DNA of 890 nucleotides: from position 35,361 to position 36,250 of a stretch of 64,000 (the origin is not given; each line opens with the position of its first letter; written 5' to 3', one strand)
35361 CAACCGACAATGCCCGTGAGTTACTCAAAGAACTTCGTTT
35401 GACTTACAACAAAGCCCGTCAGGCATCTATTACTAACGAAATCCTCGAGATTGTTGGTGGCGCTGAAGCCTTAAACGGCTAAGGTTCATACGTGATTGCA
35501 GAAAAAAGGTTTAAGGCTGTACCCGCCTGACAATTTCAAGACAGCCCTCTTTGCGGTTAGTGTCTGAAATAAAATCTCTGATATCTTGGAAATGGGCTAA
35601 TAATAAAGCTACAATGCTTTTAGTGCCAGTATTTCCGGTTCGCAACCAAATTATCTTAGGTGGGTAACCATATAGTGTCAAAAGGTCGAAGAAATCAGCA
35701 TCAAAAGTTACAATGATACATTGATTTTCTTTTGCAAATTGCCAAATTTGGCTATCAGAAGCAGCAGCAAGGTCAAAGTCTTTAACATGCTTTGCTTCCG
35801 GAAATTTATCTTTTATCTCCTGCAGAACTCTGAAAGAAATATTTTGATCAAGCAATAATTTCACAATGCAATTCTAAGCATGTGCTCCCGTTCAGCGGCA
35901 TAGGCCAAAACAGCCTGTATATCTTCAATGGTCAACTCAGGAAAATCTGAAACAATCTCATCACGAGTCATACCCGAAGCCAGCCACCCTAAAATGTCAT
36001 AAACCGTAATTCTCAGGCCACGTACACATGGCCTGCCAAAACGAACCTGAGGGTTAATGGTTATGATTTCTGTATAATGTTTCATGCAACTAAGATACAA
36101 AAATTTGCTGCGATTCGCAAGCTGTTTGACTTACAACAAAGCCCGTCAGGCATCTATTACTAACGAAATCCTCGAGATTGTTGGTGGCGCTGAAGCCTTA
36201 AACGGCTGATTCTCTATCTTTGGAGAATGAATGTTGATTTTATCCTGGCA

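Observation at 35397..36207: A DUF433/DUF5615 toxin-antitoxin-like pair inserted at the atpG 3' end, flanked by an 84-bp perfect direct repeat that duplicates the atpG terminus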

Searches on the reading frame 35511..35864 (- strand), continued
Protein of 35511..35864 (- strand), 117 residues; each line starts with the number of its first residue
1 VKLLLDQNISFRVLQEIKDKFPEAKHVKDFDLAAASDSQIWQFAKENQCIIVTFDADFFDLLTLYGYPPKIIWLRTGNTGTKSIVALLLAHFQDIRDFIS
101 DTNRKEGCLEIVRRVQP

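Call 50: find_related_loci(query=A2, collection=viral_contigs, flank=3000)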
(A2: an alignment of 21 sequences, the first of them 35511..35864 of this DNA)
Query A2 (117 aa) in viral_contigs; peptide patterns used: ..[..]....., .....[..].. (x = any residue, [..] = any of these).
19 stretches matched a pattern, but none encodes a relative of the query by tblastn (E <= 1e-3).

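Call 51: search_dna_similar(query=window:35511-35864:-, collection=plasmids, mode=protein, max_rows=25)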
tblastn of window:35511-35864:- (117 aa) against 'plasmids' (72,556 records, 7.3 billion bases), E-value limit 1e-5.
Records with a match: 6; places in all: 6; records where one place covers at least 80% of the query: 3.
Best place of each record, by identity: <60% 6.
By first word of the organism name: Anabaena 1; Nostoc 1; Gloeocapsa 1; Pseudanabaena 1; Halotia 1; Brasilonema 1.
By predicted mobility (MOB-suite, as given by PLSDB): non-mobilizable 5; conjugative 1.
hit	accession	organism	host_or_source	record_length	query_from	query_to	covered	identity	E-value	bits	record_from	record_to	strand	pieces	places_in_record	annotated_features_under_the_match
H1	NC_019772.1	Anabaena cylindrica PCC 7122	water, most likely pond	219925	1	109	93%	43.1%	6e-21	93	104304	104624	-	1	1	DUF5615 family PIN-like protein | DUF433 domain-containing protein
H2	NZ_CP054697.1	Nostoc edaphicum CCNP1411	-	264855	1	103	88%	42.7%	1e-20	92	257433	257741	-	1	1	DUF5615 family PIN-like protein | DUF433 domain-containing protein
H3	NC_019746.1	Gloeocapsa sp. PCC 7428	-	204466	6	101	82%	36.5%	1e-16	81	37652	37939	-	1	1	DUF5615 family PIN-like protein | DUF433 domain-containing protein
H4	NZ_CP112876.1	Pseudanabaena galeata CCNP1313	-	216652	1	90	77%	34.1%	1e-6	53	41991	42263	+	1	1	DUF5615 family PIN-like protein | DUF433 domain-containing protein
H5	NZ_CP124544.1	Halotia branconii CENA392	Monoisolate,Whale bone on the ...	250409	34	103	60%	41.4%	7e-7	53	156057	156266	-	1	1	DUF5615 family PIN-like protein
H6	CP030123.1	Brasilonema octagenarum UFV-E1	Eucalyptus grandis,mixed culture,leaves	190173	23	94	62%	37.5%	5e-8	56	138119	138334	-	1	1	hypothetical protein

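Call 52: find_encoding_contigs(protein=P0202, flank=2500, max_places=10)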
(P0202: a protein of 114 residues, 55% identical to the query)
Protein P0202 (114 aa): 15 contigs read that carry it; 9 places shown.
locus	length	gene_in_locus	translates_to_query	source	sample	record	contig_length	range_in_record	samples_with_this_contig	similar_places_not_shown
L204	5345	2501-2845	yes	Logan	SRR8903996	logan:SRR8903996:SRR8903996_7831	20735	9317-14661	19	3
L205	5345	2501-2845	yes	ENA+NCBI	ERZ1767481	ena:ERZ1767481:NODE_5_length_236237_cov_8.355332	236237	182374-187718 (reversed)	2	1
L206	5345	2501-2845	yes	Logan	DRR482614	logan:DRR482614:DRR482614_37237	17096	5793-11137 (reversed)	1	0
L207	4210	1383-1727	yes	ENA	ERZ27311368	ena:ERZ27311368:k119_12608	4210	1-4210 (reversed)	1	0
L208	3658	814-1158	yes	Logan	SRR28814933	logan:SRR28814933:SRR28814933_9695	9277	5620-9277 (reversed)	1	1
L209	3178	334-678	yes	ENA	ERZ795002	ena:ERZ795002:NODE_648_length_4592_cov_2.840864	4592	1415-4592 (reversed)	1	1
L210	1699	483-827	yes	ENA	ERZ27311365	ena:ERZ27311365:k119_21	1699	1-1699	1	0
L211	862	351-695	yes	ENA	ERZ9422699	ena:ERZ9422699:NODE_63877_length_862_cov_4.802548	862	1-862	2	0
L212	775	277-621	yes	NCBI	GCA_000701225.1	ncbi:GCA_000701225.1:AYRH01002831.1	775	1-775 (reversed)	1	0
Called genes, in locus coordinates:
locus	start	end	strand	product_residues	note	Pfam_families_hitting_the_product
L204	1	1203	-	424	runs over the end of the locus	PF00512:HisKA, PF02518:HATPase_c, PF14501:HATPase_c_5 (weak)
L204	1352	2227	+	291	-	PF00698:Acyl_transf_1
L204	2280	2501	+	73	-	PF04255:DUF433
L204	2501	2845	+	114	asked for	PF18480:DUF5615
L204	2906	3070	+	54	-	-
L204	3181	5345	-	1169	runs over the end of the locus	PF07504:FTP, PF01447:Peptidase_M4, PF02868:Peptidase_M4_C, PF00801:PKD, PF18911:PKD_4, PF00431:CUB, PF00801:PKD, PF18911:PKD_4, +2 more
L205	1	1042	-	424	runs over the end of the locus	PF00512:HisKA, PF02518:HATPase_c, PF14501:HATPase_c_5 (weak)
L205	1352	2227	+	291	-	PF00698:Acyl_transf_1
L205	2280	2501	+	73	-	PF04255:DUF433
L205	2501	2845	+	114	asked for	PF18480:DUF5615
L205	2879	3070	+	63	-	-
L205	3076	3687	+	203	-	-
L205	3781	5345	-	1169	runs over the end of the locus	PF07504:FTP, PF01447:Peptidase_M4, PF02868:Peptidase_M4_C, PF00801:PKD, PF18911:PKD_4, PF00431:CUB, PF00801:PKD, PF18911:PKD_4, +2 more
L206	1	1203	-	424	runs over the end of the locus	PF00512:HisKA, PF02518:HATPase_c, PF14501:HATPase_c_5 (weak)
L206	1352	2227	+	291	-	PF00698:Acyl_transf_1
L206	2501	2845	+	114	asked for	PF18480:DUF5615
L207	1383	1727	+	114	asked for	PF18480:DUF5615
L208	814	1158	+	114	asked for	PF18480:DUF5615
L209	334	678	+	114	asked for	PF18480:DUF5615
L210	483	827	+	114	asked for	PF18480:DUF5615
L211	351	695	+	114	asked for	PF18480:DUF5615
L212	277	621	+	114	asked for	PF18480:DUF5615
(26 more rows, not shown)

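Call 63: find_homologous_proteins(query=L190:3071-4312:-, max_evalue=1e-60)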
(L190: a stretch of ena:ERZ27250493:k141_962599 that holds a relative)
Query L190:3071-4312:- (413 aa): 8000 proteins with E <= 1e-60 among 8000 candidates; the best 120 are listed.
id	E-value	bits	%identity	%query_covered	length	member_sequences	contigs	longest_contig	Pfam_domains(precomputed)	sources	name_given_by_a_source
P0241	4.8e-263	890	96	100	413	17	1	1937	PF01136.26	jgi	-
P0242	2.6e-261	884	96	100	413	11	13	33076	PF01136.26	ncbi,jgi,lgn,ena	jgi:putative protease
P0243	7.8e-258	873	94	100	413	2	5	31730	PF01136.26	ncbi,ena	-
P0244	8.7e-239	810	87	100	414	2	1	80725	PF01136.26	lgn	-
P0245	1.5e-223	760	81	99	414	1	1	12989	PF01136.26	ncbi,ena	-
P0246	5.0e-221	752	79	100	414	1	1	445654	PF01136.26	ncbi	-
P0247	1.2e-219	747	78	100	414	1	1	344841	PF01136.26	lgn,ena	-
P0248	2.3e-218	743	79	100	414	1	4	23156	PF01136.26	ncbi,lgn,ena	-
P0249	2.3e-206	703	73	99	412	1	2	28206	PF01136.26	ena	-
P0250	3.4e-206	703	73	100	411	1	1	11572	PF01136.26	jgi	jgi:putative protease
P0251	4.1e-206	703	73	99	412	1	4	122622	PF01136.26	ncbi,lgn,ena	-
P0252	2.1e-205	700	73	99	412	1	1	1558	PF01136.26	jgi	jgi:putative protease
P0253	8.7e-205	698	73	98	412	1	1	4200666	PF01136.26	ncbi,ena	-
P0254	2.9e-204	696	73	98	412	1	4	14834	PF01136.26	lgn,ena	-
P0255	3.5e-204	696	72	98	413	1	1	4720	PF01136.26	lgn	-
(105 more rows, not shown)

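Call 64: find_encoding_contigs(protein=P0243, flank=3000, max_places=4)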
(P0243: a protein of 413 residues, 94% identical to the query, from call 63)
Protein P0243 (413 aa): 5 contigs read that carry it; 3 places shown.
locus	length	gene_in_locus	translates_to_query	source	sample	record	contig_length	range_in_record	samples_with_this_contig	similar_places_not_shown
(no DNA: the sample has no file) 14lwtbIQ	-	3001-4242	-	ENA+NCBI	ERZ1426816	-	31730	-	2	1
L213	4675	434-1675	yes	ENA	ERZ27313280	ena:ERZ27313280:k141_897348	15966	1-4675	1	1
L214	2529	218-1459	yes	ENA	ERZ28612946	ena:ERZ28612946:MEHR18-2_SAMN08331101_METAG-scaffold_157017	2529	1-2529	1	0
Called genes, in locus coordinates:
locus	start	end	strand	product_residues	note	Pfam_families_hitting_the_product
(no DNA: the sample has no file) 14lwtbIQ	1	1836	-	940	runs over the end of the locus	PF07715:Plug, PF00593:TonB_dep_Rec_b-barrel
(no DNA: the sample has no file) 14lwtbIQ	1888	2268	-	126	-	PF13620:CarboxypepD_reg, PF13715:CarbopepD_reg_2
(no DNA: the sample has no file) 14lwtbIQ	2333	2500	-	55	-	-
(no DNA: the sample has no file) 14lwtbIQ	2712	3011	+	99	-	PF01817:CM_2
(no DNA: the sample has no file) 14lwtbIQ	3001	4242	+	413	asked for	PF01136:Peptidase_U32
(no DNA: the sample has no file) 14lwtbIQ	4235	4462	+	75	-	PF13459:Fer4_15, PF13370:Fer4_13 (weak)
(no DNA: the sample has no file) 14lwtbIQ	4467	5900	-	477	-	PF07670:Gate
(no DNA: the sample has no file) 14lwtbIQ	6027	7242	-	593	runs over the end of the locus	PF00654:Voltage_CLC, PF00571:CBS (weak)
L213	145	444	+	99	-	PF01817:CM_2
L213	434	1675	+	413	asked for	PF01136:Peptidase_U32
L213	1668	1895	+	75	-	PF13459:Fer4_15, PF13370:Fer4_13 (weak)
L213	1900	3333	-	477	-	PF07670:Gate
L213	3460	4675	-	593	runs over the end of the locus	PF00654:Voltage_CLC, PF00571:CBS (weak)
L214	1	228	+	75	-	?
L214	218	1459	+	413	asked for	PF01136:Peptidase_U32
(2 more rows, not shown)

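Call 65: find_encoding_contigs(protein=P0244, flank=3000, max_places=3)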
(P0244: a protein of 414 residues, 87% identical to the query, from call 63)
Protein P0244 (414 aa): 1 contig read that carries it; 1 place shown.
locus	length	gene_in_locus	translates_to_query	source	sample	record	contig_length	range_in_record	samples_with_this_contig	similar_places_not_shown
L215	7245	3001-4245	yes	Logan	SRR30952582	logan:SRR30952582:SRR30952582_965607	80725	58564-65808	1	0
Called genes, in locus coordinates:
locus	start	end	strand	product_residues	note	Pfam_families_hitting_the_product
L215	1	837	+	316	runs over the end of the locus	PF00149:Metallophos, PF09587:PGA_cap (weak)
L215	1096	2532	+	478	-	PF11638:DnaA_N, PF00308:Bac_DnaA, PF01695:IstB_IS21, PF00910:RNA_helicase (faint), PF13401:AAA_22 (faint), PF08299:Bac_DnaA_C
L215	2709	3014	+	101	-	PF01817:CM_2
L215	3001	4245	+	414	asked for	PF01136:Peptidase_U32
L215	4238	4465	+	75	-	PF13459:Fer4_15, PF13370:Fer4_13 (weak)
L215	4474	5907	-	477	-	PF07670:Gate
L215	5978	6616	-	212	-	PF05175:MTS, PF13489:Methyltransf_23 (weak), PF13649:Methyltransf_25, PF13847:Methyltransf_31 (faint), PF08242:Methyltransf_12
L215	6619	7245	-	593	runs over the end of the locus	PF00654:Voltage_CLC, PF00571:CBS (weak)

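Call 66: find_encoding_contigs(protein=P0242, flank=3500, max_places=8)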
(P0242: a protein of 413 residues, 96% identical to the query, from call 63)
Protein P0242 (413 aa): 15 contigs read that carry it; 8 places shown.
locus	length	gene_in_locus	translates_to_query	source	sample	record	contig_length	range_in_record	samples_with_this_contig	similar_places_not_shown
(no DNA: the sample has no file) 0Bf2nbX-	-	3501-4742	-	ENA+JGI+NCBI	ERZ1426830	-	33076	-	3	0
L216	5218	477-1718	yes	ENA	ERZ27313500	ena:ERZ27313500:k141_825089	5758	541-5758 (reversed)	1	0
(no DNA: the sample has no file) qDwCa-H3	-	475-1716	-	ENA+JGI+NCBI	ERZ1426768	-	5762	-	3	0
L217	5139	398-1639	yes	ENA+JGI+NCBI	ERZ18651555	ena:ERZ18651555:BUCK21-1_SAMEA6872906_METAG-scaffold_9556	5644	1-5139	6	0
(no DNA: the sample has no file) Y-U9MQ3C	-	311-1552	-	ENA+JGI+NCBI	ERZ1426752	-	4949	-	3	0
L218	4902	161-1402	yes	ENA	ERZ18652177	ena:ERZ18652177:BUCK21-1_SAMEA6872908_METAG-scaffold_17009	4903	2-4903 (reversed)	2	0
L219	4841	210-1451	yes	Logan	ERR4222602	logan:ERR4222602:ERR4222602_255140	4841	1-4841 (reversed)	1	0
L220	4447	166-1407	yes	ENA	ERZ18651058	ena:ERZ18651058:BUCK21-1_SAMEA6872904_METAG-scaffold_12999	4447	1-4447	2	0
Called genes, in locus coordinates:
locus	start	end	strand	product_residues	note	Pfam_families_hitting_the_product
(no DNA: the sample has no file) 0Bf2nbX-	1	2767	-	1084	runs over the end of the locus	PF13620:CarboxypepD_reg, PF13715:CarbopepD_reg_2, PF07715:Plug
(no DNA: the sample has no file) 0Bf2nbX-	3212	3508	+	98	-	PF01817:CM_2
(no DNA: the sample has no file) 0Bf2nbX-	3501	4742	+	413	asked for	PF01136:Peptidase_U32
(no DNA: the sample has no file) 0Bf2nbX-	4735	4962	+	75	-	PF13459:Fer4_15, PF13370:Fer4_13 (weak)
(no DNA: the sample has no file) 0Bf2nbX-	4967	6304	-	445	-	PF07670:Gate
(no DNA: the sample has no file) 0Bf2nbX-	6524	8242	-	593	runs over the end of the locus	PF00654:Voltage_CLC, PF00571:CBS (weak)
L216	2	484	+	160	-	PF01817:CM_2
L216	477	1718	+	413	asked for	PF01136:Peptidase_U32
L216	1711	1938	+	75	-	PF13459:Fer4_15, PF13370:Fer4_13 (weak)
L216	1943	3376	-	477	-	PF07670:Gate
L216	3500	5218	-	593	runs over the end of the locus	PF00654:Voltage_CLC, PF00571:CBS (weak)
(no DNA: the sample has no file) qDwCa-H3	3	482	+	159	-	?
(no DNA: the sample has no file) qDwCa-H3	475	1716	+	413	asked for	PF01136:Peptidase_U32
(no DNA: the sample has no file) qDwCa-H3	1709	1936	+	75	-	PF13459:Fer4_15, PF13370:Fer4_13 (weak)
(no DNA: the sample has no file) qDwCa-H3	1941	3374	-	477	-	PF07670:Gate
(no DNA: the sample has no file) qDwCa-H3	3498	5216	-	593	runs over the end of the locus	PF00654:Voltage_CLC, PF00571:CBS (weak)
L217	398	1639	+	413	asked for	PF01136:Peptidase_U32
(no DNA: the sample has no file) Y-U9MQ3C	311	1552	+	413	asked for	PF01136:Peptidase_U32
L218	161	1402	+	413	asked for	PF01136:Peptidase_U32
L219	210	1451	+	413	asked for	PF01136:Peptidase_U32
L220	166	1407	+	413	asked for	PF01136:Peptidase_U32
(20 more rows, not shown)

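Call 73: get_annotated_region(hit=H1, flank=2000)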
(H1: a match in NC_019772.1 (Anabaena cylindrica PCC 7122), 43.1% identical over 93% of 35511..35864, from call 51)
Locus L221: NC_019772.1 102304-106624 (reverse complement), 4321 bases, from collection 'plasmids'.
description: Anabaena cylindrica PCC 7122 plasmid pANACY.01, complete sequence
organism: Anabaena cylindrica PCC 7122 (NCBI taxid 272123)
taxonomy: Bacteria; Cyanobacteriota; Cyanophyceae; Nostocales; Nostocaceae; Anabaena; Anabaena cylindrica; Anabaena cylindrica PCC 7122
host: -; source: water, most likely pond; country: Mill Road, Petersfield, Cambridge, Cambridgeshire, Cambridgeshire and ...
typing (MOB-suite, as given by PLSDB): conjugative; replicon rep_cluster_345; relaxase MOBP; mating-pair formation MPF_T
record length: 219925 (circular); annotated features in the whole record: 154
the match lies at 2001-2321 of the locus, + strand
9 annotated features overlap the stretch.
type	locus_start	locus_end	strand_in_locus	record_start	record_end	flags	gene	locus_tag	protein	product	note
CDS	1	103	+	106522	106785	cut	-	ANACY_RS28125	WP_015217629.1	hypothetical protein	-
CDS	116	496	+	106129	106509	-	-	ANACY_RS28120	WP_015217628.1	PIN domain-containing protein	-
CDS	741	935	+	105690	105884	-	-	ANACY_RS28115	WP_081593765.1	putative toxin-antitoxin system toxin component, PIN family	-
CDS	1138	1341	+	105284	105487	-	-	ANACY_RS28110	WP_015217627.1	type II toxin-antitoxin system HicB family antitoxin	-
CDS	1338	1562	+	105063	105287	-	-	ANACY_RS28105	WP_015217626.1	type II toxin-antitoxin system HicA family toxin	-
CDS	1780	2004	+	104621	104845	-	-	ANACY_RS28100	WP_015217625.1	DUF433 domain-containing protein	-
CDS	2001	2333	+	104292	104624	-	-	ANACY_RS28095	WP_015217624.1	DUF5615 family PIN-like protein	-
CDS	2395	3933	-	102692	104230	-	-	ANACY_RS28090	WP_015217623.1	NAD(P)/FAD-dependent oxidoreductase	-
CDS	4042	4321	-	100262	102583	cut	-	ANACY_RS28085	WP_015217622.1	tetratricopeptide repeat protein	-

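Call 74: get_annotated_region(hit=H2, flank=2000)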
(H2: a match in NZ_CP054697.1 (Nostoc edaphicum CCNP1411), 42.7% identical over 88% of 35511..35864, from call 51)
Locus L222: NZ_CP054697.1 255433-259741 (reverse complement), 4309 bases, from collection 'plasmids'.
description: Nostoc edaphicum CCNP1411 plasmid pNe_5, complete sequence
organism: Nostoc edaphicum CCNP1411 (NCBI taxid 1472755)
taxonomy: Bacteria; Cyanobacteriota; Cyanophyceae; Nostocales; Nostocaceae; Nostoc; Nostoc edaphicum; Nostoc edaphicum CCNP1411
host: -; source: -; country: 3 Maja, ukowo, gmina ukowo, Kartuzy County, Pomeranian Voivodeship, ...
typing (MOB-suite, as given by PLSDB): non-mobilizable; mating-pair formation MPF_T
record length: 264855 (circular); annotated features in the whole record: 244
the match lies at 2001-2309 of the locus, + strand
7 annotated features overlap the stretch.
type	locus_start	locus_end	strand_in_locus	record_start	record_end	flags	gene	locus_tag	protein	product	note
CDS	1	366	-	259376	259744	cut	-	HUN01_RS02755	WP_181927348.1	four helix bundle protein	-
CDS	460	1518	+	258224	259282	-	-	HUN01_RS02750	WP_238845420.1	ribonucleotide-diphosphate reductase subunit beta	GO:0009263 - deoxyribonucleotide biosynthetic process [Evidence IEA]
CDS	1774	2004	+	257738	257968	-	-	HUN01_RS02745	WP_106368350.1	DUF433 domain-containing protein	-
CDS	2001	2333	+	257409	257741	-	-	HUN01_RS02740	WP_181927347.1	DUF5615 family PIN-like protein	-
CDS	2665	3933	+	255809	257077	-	-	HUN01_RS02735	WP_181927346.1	DUF2934 domain-containing protein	-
CDS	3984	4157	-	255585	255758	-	-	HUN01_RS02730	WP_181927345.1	hypothetical protein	-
CDS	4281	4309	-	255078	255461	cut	-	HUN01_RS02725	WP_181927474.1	DUF4346 domain-containing protein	-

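Call 75: get_annotated_region(hit=H3, flank=2000)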
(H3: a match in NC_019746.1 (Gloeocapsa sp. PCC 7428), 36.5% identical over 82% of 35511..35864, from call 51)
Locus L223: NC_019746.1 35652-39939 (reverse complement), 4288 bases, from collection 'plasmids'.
description: Gloeocapsa sp. PCC 7428 plasmid pGLO7428.01, complete sequence
organism: Gloeocapsa sp. PCC 7428 (NCBI taxid 1173026)
taxonomy: Bacteria; Cyanobacteriota; Cyanophyceae; Chroococcales; Chroococcaceae; Gloeocapsa; Gloeocapsa sp. PCC 7428
host: -; source: -; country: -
typing (MOB-suite, as given by PLSDB): non-mobilizable; replicon rep_cluster_1633
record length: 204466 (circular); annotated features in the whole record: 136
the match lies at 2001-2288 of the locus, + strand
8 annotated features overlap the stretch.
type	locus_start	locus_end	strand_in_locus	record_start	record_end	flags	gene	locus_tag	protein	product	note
CDS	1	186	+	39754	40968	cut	-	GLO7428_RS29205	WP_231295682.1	TonB-dependent receptor plug domain-containing protein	-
CDS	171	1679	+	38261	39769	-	-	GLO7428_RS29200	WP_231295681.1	TonB-dependent siderophore receptor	GO:0015891 - siderophore transport [Evidence IEA]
CDS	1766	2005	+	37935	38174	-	-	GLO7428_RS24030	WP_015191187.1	DUF433 domain-containing protein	-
CDS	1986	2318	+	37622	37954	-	-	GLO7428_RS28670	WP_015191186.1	DUF5615 family PIN-like protein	-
CDS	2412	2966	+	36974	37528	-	-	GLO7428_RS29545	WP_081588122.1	ABC transporter substrate-binding protein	-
CDS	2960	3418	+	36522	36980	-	-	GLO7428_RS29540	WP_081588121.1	ABC transporter substrate-binding protein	-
CDS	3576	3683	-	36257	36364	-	-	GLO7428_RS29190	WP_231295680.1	HepT-like ribonuclease domain-containing protein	-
CDS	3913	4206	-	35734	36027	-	-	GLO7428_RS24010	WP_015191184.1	nucleotidyltransferase family protein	-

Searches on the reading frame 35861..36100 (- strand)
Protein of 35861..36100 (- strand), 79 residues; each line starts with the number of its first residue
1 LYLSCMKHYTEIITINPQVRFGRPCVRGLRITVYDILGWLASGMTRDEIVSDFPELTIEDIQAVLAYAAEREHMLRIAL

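Call 6: search_protein_families(library=pfam, proteins=[window:35861-36100:-])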
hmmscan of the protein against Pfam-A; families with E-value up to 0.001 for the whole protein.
window:35861-36100:- (79 aa): 1 family
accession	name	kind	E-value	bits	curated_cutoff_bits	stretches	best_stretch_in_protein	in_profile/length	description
PF04255.20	DUF433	-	9.4e-26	89.9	23.6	1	13-68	1-56/56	Protein of unknown function (DUF433)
